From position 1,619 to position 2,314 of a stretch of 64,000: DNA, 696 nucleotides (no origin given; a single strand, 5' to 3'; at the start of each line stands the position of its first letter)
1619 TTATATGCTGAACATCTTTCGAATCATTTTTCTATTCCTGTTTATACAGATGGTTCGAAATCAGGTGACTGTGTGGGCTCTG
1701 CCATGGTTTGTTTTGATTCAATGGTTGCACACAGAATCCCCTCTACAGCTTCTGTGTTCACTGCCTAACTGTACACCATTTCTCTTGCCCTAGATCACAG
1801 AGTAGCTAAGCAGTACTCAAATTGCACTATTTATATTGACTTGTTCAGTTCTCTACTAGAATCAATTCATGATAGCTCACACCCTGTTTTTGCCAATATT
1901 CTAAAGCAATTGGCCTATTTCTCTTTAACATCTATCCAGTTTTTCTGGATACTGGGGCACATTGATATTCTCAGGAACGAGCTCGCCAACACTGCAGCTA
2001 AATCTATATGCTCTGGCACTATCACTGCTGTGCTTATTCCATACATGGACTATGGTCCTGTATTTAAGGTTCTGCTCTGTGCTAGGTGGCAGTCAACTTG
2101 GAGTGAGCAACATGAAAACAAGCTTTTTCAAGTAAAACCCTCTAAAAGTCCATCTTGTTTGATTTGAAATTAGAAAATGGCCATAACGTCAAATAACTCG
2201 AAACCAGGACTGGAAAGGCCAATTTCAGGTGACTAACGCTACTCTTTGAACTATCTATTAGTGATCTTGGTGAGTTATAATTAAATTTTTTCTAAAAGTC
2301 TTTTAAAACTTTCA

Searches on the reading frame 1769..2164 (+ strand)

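Call 51: search_protein_families(library=pfam, proteins=[window:1769-2164:+], max_evalue=0.01)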
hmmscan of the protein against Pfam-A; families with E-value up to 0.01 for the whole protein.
window:1769-2164:+ (132 aa): 1 family
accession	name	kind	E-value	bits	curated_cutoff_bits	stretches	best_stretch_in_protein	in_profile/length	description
PF10131.15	PTPS_related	-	0.0067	15.4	26.4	1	24-109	183-266/621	6-pyruvoyl-tetrahydropterin synthase related domain; membrane protein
